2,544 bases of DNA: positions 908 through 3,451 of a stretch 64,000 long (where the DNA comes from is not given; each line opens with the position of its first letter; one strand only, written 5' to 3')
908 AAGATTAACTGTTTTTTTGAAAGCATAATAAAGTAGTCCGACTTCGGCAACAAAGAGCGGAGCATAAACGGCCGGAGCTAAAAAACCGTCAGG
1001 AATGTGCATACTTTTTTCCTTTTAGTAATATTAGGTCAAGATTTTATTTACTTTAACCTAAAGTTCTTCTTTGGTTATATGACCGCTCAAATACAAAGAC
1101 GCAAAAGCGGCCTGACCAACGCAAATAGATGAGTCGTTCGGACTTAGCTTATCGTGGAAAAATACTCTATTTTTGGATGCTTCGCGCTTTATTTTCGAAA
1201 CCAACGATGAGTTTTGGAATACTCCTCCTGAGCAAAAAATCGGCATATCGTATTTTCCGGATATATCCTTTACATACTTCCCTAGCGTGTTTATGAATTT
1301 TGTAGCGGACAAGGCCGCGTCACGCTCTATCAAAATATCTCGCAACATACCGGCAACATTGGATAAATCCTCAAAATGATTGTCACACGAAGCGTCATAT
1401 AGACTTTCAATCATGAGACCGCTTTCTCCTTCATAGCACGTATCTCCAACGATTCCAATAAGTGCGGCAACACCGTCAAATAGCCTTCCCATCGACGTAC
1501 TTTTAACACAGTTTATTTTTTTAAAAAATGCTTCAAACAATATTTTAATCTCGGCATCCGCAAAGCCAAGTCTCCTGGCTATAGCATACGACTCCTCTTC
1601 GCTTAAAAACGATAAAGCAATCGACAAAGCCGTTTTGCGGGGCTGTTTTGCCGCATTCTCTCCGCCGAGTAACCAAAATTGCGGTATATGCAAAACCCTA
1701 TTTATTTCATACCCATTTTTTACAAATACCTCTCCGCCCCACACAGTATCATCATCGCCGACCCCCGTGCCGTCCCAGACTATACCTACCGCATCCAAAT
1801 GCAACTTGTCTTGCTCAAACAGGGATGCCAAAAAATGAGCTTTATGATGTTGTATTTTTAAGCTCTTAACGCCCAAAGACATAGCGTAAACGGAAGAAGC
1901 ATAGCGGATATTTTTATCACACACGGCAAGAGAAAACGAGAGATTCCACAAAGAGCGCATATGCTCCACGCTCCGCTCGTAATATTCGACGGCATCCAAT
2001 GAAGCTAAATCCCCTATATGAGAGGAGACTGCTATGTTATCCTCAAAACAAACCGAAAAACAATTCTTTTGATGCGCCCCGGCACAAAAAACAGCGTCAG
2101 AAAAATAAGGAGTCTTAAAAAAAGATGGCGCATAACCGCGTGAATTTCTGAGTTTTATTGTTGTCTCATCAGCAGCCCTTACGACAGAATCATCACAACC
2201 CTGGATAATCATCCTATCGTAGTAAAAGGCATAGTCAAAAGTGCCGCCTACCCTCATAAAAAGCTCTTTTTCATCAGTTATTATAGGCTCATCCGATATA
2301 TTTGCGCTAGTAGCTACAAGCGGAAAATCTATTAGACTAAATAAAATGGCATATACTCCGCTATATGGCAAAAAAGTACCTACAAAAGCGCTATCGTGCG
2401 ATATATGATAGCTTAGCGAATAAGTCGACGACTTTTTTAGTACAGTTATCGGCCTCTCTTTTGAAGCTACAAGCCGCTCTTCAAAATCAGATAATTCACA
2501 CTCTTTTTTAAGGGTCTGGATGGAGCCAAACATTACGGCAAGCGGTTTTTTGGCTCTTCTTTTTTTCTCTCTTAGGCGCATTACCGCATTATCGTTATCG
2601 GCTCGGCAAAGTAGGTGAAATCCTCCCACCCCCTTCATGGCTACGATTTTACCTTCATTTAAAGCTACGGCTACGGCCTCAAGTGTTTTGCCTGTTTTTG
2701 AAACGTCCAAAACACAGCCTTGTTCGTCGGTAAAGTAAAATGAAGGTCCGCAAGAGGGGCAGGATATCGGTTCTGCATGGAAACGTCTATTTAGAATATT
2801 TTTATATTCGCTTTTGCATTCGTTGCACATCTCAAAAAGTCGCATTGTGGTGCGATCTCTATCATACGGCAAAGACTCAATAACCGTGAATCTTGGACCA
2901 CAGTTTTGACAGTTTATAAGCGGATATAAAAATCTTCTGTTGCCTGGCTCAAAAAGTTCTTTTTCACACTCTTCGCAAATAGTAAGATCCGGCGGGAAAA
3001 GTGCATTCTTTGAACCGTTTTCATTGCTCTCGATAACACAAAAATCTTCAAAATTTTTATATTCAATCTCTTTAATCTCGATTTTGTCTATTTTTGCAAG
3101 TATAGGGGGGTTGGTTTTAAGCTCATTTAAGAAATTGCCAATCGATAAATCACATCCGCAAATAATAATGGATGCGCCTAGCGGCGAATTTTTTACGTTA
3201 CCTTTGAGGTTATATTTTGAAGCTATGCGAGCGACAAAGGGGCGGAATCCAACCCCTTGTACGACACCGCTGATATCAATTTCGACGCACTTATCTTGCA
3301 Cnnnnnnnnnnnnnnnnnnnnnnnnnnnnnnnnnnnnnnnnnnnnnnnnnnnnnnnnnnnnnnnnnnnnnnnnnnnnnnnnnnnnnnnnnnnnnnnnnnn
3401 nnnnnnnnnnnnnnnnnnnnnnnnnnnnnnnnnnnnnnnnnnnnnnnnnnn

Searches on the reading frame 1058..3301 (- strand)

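Call 52: search_protein_families(library=ncbifam, proteins=[window:1058-3301:-], max_evalue=1e-10)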
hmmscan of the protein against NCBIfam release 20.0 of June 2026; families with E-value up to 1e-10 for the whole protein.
window:1058-3301:- (747 aa): 4 families
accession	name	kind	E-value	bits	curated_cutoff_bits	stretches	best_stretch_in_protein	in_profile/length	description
TIGR00143.1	hypF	equivalog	5.3e-211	702.6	466.1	1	8-732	1-738/741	carbamoyltransferase HypF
TIGR00057.1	TIGR00057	equivalog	1.7e-16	60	123.2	1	205-387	9-191/202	L-threonylcarbamoyladenylate synthase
NF011009.0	PRK14435.1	equivalog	3.4e-15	55.9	119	1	4-89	2-87/90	acylphosphatase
NF011012.0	PRK14440.1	equivalog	8.8e-12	45.1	103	1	8-87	7-87/90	acylphosphatase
